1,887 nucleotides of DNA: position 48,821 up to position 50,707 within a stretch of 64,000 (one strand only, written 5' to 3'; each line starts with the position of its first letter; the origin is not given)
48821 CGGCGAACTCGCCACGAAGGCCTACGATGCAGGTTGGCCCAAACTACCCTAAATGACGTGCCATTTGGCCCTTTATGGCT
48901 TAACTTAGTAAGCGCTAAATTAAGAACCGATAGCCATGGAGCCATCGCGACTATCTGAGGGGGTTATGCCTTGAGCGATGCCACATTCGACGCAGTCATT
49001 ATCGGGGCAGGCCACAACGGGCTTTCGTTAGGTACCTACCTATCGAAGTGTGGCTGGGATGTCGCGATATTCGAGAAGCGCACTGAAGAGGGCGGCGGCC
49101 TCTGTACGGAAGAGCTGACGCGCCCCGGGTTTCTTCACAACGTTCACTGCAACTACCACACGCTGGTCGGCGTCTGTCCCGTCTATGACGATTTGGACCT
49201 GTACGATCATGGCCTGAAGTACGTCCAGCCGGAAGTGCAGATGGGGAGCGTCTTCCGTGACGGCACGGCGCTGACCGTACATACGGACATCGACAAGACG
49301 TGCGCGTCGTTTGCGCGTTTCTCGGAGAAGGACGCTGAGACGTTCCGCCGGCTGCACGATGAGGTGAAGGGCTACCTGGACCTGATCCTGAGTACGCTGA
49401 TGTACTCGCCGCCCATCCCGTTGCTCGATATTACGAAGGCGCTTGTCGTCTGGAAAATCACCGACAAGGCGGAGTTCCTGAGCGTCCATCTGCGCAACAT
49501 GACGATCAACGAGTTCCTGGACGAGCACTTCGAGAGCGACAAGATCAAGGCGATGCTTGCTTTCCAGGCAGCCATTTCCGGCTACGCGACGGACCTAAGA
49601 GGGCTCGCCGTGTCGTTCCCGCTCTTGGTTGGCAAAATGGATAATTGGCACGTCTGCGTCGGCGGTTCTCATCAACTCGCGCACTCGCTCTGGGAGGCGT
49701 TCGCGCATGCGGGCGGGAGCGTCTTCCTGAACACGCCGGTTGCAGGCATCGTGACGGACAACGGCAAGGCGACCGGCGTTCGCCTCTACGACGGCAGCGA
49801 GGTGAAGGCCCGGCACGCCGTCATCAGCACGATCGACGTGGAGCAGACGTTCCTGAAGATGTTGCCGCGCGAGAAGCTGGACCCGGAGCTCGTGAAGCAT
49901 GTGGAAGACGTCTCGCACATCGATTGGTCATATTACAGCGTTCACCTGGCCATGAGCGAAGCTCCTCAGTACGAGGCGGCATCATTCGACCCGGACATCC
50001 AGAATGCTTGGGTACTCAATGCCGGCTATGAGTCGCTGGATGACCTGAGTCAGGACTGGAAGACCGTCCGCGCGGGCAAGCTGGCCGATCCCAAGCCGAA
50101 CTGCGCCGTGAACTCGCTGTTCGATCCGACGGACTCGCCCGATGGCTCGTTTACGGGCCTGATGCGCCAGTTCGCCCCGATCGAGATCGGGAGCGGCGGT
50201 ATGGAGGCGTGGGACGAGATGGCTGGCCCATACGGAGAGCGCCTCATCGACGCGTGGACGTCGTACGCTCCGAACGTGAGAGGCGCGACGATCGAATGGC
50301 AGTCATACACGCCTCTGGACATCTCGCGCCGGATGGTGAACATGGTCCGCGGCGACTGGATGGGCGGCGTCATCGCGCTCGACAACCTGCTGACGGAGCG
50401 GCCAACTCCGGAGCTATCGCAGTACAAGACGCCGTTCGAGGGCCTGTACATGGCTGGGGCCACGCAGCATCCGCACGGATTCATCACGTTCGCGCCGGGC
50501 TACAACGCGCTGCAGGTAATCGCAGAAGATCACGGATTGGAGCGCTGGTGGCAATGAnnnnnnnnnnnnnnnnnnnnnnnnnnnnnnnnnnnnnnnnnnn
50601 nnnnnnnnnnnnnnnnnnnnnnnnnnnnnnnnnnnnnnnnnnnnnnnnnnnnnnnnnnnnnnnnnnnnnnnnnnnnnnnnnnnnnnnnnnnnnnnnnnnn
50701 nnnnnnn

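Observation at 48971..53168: Tandem duplicated 'CrtI-like flavoprotein + SCP2 lipid-binding protein' modules immediately upstream of the Mo-enzyme genes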

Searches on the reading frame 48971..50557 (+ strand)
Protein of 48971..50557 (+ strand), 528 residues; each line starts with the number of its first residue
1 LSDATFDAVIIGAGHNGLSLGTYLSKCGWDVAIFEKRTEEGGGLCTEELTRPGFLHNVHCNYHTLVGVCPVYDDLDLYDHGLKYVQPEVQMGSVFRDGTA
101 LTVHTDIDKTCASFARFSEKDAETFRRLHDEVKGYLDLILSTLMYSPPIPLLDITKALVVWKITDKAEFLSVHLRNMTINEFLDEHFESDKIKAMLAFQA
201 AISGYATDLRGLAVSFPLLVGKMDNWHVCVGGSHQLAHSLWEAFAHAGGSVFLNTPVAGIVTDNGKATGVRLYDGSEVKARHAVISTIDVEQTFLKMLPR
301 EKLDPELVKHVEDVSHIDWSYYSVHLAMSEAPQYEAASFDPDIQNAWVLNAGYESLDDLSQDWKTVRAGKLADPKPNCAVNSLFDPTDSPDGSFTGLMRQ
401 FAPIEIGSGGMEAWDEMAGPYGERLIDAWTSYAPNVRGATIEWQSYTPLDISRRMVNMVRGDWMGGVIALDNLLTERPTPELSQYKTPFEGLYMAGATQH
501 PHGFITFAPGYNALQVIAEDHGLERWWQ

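Call 5: search_protein_families(library=pfam, proteins=[window:48971-50554:+], max_evalue=0.01)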
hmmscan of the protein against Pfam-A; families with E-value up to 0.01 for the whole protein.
seq(528 aa): 7 families
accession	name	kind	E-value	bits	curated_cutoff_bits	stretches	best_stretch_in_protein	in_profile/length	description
PF01266.30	DAO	-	4.6e-11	43.3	27.9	2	7-41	1-35/353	FAD dependent oxidoreductase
PF01593.30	Amino_oxidase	-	2.6e-10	40.6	19.8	1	17-303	3-268/443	Flavin containing amine oxidoreductase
PF13450.12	NAD_binding_8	-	7.4e-07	29.8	21.9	1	10-62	1-51/68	NAD(P)-binding Rossmann-like domain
PF00890.30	FAD_binding_2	-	8.1e-06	25.7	20.4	0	7-42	1-36/414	FAD binding domain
PF01946.23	Thi4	-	4.8e-05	23.1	26.2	1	5-44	17-57/235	Thi4 family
PF01494.25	FAD_binding_3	-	0.0017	18.1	22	1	7-39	3-35/349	FAD binding domain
PF07992.20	Pyr_redox_2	-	0.0035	17.2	26.1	0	7-40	2-35/291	Pyridine nucleotide-disulphide oxidoreductase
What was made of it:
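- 48971..50557 (+): A: 528-aa flavoprotein of the CtmAB / delta-24-steroid-desaturase clade, within the phytoene-desaturase-like superfamily. Predicted covalent-flavin His59 lies in the motif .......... Pfam Amino_oxidase, NAD_binding_8 and DAO (call 5).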

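Call 6: search_protein_families(library=ncbifam, proteins=[window:48971-50554:+], max_evalue=0.01)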
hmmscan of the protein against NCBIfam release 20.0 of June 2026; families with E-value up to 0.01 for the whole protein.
seq(528 aa): 37 families (the best 25 are shown)
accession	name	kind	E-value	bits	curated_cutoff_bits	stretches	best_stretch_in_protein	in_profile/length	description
NF045689.1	BCarotKetCrtO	equivalog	3.5e-73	247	1000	1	5-519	3-537/563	beta-carotene ketolase CrtO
TIGR02734.1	crtI_fam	subfamily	3.8e-23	82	238.1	1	8-303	1-286/504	phytoene desaturase family protein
NF045637.1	carotdesatCrtDProt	equivalog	7.7e-17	61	580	1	9-286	2-274/485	1-hydroxycarotenoid 3,4-desaturase CrtD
NF058655.1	CrtID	equivalog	1.6e-14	53.7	640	1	9-302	2-286/478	bifunctional phytoene desaturase/3,4-desaturase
NF042421.1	hydcarot_desat_CrtD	equivalog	7.1e-12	44.5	500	1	7-307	3-294/487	1-hydroxycarotenoid 3,4-desaturase CrtD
NF005560.0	PRK07233.1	equivalog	1.3e-11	44.1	252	2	231-292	196-255/435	hypothetical protein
TIGR02730.1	carot_isom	equivalog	2.5e-10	39.8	586.9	1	229-329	224-322/493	carotenoid isomerase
TIGR02733.1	desat_CrtD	equivalog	1.7e-06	27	549.7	1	8-58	4-52/492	C-3',4' desaturase CrtD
TIGR03467.1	HpnE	equivalog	9.2e-06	25.2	283.05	1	9-42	2-35/430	hydroxysqualene dehydroxylase HpnE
TIGR02032.1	GG-red-SF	subfamily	1.2e-05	25.2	158.8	1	6-51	1-46/297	geranylgeranyl reductase family protein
TIGR00292.1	TIGR00292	equivalog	2.7e-05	23.5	148.3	1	5-44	21-60/254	sulfide-dependent adenosine diphosphate thiazole synthase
NF009478.0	PRK12844.1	equivalog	3.4e-05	22.4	789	0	220-285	197-264/559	3-ketosteroid-delta-1-dehydrogenase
NF005882.1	PRK07843.1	equivalog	3.7e-05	22.3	788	1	216-285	185-256/547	3-oxosteroid 1-dehydrogenase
NF005547.0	PRK07208.1-3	equivalog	0.00011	21.1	380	0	8-46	7-44/465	hypothetical protein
NF041080.1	DGGGPL_reductase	equivalog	0.00014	20.9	580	0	5-40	1-36/447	digeranylgeranylglycerophospholipid reductase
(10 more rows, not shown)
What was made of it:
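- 48971..50557 (+): All carotenoid NCBIfam models score below cut-off (call 6).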

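Call 7: find_encoding_contigs(protein=window:48971-50557:+, flank=10000, max_places=4)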
Protein window:48971-50557:+ (528 aa): 1 contig read that carries it; 1 place shown.
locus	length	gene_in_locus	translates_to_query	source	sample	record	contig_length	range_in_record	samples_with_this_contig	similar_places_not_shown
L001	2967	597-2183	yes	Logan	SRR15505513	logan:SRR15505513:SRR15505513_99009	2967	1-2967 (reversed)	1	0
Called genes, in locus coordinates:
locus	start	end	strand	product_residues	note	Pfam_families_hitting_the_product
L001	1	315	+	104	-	?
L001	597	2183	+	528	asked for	PF00890:FAD_binding_2 (faint), PF01266:DAO (faint), PF01593:Amino_oxidase, PF13450:NAD_binding_8 (weak)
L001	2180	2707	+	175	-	PF02036:SCP2 (weak)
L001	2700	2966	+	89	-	?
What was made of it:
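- Tried and rejected: The look-up of A returned only a 2967-bp Logan contig (call 7).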

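Call 9: find_homologous_proteins(query=window:48971-50557:+, max_evalue=1e-10)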
Query window:48971-50557:+ (528 aa): 818 proteins with E <= 1e-10 among 8000 candidates; the best 120 are listed.
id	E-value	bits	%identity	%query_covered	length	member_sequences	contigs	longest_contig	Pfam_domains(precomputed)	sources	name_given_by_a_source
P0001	0.0e+0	1097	87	100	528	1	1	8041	PF01266.31,PF01593.31,PF13450.13,PF00890.31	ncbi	-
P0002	0.0e+0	1093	85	100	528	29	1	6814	PF01266.31,PF01593.31,PF13450.13,PF00890.31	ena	-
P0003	0.0e+0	1092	85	100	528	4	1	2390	PF01266.31,PF01593.31,PF13450.13,PF00890.31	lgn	-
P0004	0.0e+0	1088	85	100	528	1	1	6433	PF01266.31,PF01593.31,PF13450.13,PF00890.31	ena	-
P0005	0.0e+0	1088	86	100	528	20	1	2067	PF01266.31,PF01593.31,PF13450.13,PF00890.31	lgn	-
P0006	0.0e+0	1087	86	100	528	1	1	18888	PF01266.31,PF01593.31,PF13450.13,PF00890.31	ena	-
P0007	0.0e+0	1072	83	100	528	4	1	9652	PF01266.31,PF01593.31,PF13450.13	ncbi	-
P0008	0.0e+0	1071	83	100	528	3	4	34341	PF01266.31,PF01593.31,PF13450.13,PF00890.31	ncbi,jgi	jgi:phytoene dehydrogenase-like protein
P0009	0.0e+0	1064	83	100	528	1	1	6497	PF01266.31,PF01593.31,PF13450.13,PF00890.31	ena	-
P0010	0.0e+0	1060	84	100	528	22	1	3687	PF01266.31,PF01593.31,PF13450.13,PF00890.31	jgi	-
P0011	0.0e+0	1059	83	100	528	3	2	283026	PF01266.31,PF01593.31,PF13450.13,PF00890.31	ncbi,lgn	-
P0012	0.0e+0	1059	82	100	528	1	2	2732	PF01266.31,PF01593.31,PF13450.13,PF00890.31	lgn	-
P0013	0.0e+0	1058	83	100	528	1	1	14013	PF01266.31,PF01593.31,PF13450.13,PF00890.31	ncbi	-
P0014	0.0e+0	1042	81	100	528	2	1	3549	PF01266.31,PF01593.31,PF13450.13,PF00890.31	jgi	-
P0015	0.0e+0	1033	80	100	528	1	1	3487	PF01266.31,PF01593.31,PF13450.13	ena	-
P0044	8.2e-257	871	68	100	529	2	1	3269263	PF01266.31,PF01593.31,PF13450.13,PF00890.31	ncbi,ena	-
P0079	2.4e-246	837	65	100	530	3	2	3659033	PF01946.24,PF01266.31,PF01593.31,PF13450.13,PF00890.31,PF07992.21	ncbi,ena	ncbi:MAG: NAD(P)/FAD-dependent oxidoreductase [Candidatus Binataceae bacterium]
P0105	1.5e-230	785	63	100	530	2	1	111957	PF01266.31,PF13450.13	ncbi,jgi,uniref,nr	ncbi:MAG: NAD(P)/FAD-dependent oxidoreductase [Candidatus Abyssobacteria bacterium SURF_17]|uniref:N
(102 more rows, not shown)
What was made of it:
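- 48971..50557 (+): At least 120 homologue clusters at 58-87% identity (call 9).
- Checked: At least 120 protein clusters are 58-87% identical to A (call 9).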

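Call 13: find_encoding_contigs(protein=P0011, flank=10000, max_places=2)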
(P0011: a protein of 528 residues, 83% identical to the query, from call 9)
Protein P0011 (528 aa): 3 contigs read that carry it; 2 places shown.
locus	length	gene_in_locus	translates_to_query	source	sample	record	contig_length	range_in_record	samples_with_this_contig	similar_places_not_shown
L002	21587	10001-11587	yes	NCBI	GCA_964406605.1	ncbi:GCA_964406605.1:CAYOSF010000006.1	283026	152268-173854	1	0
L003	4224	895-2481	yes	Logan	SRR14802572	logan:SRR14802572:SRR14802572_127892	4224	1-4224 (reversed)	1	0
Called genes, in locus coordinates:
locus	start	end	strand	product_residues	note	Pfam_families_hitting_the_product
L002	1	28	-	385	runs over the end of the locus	PF00005:ABC_tran, PF13304:AAA_21 (faint)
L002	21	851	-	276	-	PF00528:BPD_transp_1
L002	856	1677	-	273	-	PF13531:SBP_bac_11, PF01547:SBP_bac_1, PF03466:LysR_substrate (faint), PF12727:PBP_like (faint)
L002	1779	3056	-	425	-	PF02771:Acyl-CoA_dh_N, PF02770:Acyl-CoA_dh_M, PF00441:Acyl-CoA_dh_1, PF08028:Acyl-CoA_dh_2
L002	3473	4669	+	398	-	PF02771:Acyl-CoA_dh_N, PF02770:Acyl-CoA_dh_M, PF00441:Acyl-CoA_dh_1, PF08028:Acyl-CoA_dh_2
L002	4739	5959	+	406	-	PF00108:Thiolase_N, PF02803:Thiolase_C, PF22691:Thiolase_C_1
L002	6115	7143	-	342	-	PF12838:Fer4_7 (faint), PF00037:Fer4 (faint), PF13187:Fer4_9 (weak), PF00881:Nitroreductase, PF14512:TM1586_NiRdase (faint)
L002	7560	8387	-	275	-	PF00881:Nitroreductase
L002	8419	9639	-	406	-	PF00108:Thiolase_N, PF00109:ketoacyl-synt (weak), PF02803:Thiolase_C, PF22691:Thiolase_C_1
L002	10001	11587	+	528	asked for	PF00890:FAD_binding_2 (faint), PF01266:DAO (faint), PF13450:NAD_binding_8 (weak), PF01593:Amino_oxidase (weak)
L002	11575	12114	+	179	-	-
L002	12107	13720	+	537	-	PF00890:FAD_binding_2 (faint), PF01266:DAO (weak), PF01593:Amino_oxidase (weak), PF01946:Thi4 (weak), PF07992:Pyr_redox_2 (faint), PF13450:NAD_binding_8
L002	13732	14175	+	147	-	-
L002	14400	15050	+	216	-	PF09459:EB_dh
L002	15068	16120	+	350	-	PF13187:Fer4_9 (faint), PF12838:Fer4_7 (weak), PF13237:Fer4_10 (weak), PF13247:Fer4_11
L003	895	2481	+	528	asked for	PF00890:FAD_binding_2 (faint), PF01266:DAO (faint), PF13450:NAD_binding_8 (weak), PF01593:Amino_oxidase (weak)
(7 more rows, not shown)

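Call 19: search_solved_structures(query=window:48971-50557:+, max_evalue=0.001)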
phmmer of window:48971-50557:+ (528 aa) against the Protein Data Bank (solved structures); distinct sequences matched with E-value up to 0.001: 5.
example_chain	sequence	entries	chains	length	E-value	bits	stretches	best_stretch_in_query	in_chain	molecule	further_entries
4rep_A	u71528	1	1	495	6.3e-10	41.5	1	7-302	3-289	Gamma-carotene desaturase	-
4dgk_A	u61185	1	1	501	9.8e-07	31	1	9-300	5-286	Phytoene dehydrogenase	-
7rk0_A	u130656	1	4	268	0.00015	23.8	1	6-45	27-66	Thiamine thiazole synthase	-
8p84_A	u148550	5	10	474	0.0002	23.3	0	5-48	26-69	Monoamine oxidase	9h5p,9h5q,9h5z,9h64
3oz2_A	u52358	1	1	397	0.00041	22.3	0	244-280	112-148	Digeranylgeranylglycerophospholipid reductase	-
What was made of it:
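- PDB sequence hits are CrtD 4rep and CrtI 4dgk (call 19).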

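Call 21: find_encoding_contigs(protein=P0044, flank=10000, max_places=1)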
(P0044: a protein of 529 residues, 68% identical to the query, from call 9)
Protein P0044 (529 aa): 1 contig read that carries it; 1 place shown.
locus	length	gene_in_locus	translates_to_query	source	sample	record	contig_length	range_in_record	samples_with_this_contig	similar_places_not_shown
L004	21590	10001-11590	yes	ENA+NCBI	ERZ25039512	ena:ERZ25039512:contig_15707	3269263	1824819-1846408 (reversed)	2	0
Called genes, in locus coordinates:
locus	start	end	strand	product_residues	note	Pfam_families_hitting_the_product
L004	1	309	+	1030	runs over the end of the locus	-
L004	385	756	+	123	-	-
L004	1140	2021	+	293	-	PF01972:SDH_protease, PF25145:NfeD1b_N (weak)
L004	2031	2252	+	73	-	-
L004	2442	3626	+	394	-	PF00579:tRNA-synt_1b, PF22421:SYY_C-terminal (weak), PF01479:S4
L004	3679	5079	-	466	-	PF03007:WS_DGAT_cat, PF06974:WS_DGAT_C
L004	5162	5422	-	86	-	-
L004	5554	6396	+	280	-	PF00378:ECH_1, PF16113:ECH_2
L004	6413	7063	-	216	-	PF01656:CbiA, PF13500:AAA_26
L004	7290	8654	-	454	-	PF00202:Aminotran_3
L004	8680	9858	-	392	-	PF00155:Aminotran_1_2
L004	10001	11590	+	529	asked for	PF00890:FAD_binding_2 (faint), PF01266:DAO (weak), PF01593:Amino_oxidase (faint), PF13450:NAD_binding_8 (weak)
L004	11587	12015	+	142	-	-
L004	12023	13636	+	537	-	PF00890:FAD_binding_2 (faint), PF01266:DAO, PF01593:Amino_oxidase, PF01946:Thi4 (weak), PF07992:Pyr_redox_2 (faint), PF13450:NAD_binding_8, PF13454:NAD_binding_9 (faint)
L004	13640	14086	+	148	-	PF02036:SCP2 (faint)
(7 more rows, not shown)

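Call 22: find_encoding_contigs(protein=P0079, flank=10000, max_places=1)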
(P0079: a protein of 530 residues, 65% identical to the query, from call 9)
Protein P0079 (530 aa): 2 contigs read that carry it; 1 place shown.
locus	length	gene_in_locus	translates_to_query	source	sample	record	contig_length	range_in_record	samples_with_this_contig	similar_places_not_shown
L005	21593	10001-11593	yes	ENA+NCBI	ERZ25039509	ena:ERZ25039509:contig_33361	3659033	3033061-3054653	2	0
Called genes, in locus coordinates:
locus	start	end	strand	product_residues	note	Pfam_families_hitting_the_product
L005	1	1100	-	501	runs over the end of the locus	PF02885:Glycos_trans_3N (weak), PF00591:Glycos_transf_3, PF07831:PYNP_C (weak)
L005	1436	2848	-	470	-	PF00753:Lactamase_B, PF12706:Lactamase_B_2, PF10996:Beta-Casp, PF07521:RMMBL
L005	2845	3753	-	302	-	PF13793:Pribosyltran_N, PF00156:Pribosyltran (weak)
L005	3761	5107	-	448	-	PF00072:Response_reg, PF01078:Mg_chelatase (faint), PF00158:Sigma54_activat, PF13191:AAA_16 (weak), PF14532:Sigma54_activ_2, PF07728:AAA_5 (faint), PF25601:AAA_lid_14, PF02954:HTH_8 (weak)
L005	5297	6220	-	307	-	PF00483:NTP_transferase, PF12804:NTP_transf_3 (weak)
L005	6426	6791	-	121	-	PF00072:Response_reg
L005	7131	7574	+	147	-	-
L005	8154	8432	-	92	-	-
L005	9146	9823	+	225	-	PF00440:TetR_N, PF14246:TetR_C_7 (weak)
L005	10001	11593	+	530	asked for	PF00890:FAD_binding_2 (faint), PF01266:DAO (weak), PF01593:Amino_oxidase, PF01946:Thi4 (faint), PF07992:Pyr_redox_2 (faint), PF13450:NAD_binding_8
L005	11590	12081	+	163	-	-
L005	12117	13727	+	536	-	PF00890:FAD_binding_2 (faint), PF01266:DAO (weak), PF01593:Amino_oxidase, PF01946:Thi4 (weak), PF07992:Pyr_redox_2 (faint), PF13450:NAD_binding_8, PF13454:NAD_binding_9 (faint)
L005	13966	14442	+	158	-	-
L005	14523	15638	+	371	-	PF00478:IMPDH (faint), PF03060:NMO, PF01070:FMN_dh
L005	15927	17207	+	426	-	PF07044:DUF1329, PF17131:TP_0789-like (weak)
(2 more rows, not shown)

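Call 23: find_encoding_contigs(protein=P0105, flank=10000, max_places=1)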
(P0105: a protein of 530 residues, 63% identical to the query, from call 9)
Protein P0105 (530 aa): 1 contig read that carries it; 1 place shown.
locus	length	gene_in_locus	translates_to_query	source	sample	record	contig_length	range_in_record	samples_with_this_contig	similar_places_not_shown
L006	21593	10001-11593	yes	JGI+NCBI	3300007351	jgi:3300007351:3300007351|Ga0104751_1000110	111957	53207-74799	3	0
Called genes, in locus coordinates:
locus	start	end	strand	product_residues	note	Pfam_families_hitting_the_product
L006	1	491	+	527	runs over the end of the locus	PF12796:Ank_2, PF13637:Ank_4, PF13637:Ank_4, PF12796:Ank_2, PF13857:Ank_5, PF13637:Ank_4, PF13857:Ank_5, PF12796:Ank_2, +20 more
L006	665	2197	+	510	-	PF01546:Peptidase_M20, PF07687:M20_dimer (weak)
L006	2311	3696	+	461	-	PF07690:MFS_1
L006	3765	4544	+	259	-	PF00977:His_biosynth, PF01207:Dus (faint), PF02581:TMP-TENI (faint), PF03060:NMO (faint), PF05690:ThiG (faint)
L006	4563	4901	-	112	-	PF07883:Cupin_2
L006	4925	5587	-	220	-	PF02525:Flavodoxin_2 (weak), PF03358:FMN_red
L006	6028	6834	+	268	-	PF12146:Hydrolase_4, PF00561:Abhydrolase_1, PF12697:Abhydrolase_6, PF08386:Abhydrolase_4 (faint)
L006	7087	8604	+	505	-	PF00682:HMGL-like, PF22617:HCS_D2, PF08502:LeuA_dimer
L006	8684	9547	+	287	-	PF00378:ECH_1, PF16113:ECH_2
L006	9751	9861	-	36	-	-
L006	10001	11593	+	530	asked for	PF01266:DAO (faint), PF13450:NAD_binding_8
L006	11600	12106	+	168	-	-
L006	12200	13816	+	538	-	PF00070:Pyr_redox (faint), PF00890:FAD_binding_2 (faint), PF01266:DAO (weak), PF01494:FAD_binding_3 (faint), PF01593:Amino_oxidase (faint), PF03486:HI0933_like (faint), PF07992:Pyr_redox_2 (faint), PF13450:NAD_binding_8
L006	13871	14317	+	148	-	PF02036:SCP2 (weak)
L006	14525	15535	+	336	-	PF01636:APH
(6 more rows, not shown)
